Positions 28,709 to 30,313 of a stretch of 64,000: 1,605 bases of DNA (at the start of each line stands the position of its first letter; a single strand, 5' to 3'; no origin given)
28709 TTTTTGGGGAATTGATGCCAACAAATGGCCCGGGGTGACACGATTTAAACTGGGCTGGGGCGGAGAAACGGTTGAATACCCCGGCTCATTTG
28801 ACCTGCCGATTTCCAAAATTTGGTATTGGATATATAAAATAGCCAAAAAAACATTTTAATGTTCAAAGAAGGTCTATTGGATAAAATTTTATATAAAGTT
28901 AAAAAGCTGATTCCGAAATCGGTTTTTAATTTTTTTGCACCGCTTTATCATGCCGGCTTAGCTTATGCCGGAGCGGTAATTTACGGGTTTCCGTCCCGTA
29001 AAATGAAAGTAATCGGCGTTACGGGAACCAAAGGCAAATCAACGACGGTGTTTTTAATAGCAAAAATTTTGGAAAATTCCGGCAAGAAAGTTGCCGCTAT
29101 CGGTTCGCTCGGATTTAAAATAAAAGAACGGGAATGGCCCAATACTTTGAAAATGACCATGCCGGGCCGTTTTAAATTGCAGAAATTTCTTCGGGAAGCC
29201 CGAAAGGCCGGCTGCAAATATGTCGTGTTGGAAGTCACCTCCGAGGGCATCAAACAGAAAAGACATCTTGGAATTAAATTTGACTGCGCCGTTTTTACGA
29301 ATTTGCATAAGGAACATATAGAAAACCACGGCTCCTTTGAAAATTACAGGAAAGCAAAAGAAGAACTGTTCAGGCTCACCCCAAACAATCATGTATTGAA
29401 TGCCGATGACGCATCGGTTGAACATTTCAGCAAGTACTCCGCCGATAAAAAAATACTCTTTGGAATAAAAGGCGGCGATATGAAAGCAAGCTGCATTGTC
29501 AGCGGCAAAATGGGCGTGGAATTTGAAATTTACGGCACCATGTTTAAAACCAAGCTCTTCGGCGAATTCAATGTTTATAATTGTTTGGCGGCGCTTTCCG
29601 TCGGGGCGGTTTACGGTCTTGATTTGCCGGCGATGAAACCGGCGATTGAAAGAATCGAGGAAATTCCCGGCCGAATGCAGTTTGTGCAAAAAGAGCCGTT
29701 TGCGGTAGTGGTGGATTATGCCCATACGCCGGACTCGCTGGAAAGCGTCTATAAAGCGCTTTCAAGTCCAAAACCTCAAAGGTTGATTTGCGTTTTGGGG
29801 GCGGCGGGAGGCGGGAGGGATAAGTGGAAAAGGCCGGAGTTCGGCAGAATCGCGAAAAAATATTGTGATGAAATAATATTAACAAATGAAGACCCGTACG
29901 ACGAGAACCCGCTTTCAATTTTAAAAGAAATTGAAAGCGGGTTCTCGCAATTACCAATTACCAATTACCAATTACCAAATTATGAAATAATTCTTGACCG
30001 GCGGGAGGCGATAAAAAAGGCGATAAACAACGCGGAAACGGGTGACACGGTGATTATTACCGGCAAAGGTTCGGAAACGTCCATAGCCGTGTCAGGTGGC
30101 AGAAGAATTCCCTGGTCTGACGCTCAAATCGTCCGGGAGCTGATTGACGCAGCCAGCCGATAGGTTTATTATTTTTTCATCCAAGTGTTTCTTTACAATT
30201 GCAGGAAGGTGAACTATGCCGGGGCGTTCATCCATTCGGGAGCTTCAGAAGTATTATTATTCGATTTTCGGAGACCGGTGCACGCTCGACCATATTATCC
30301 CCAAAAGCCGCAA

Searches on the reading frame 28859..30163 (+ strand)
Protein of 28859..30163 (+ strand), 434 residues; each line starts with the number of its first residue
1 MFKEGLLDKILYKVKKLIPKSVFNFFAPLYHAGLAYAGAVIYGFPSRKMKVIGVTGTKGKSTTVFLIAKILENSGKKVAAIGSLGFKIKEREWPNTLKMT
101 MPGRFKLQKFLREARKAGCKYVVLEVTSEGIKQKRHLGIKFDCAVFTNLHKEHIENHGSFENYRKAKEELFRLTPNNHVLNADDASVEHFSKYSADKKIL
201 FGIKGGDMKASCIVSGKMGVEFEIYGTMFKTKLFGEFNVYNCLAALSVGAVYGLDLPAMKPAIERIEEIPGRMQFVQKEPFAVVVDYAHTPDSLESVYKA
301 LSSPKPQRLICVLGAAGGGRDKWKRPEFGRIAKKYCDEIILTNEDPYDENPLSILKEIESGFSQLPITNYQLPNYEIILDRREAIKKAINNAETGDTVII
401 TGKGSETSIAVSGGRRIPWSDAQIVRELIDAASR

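Call 18: search_protein_families(library=pfam, proteins=[window:28859-30163:+], max_evalue=0.01)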
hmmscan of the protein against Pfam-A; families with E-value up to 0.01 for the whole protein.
window:28859-30163:+ (434 aa): 3 families
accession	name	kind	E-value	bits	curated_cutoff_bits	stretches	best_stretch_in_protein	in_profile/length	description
PF08245.18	Mur_ligase_M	-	4.6e-43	148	24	1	54-248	1-199/200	Mur ligase middle domain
PF02875.26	Mur_ligase_C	-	2.1e-29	103.4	28.4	1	271-404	1-127/127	Mur ligase, glutamate ligase domain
PF00994.29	MoCF_biosynth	-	0.002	18.3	26.6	0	368-402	29-64/144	Probable molybdopterin binding domain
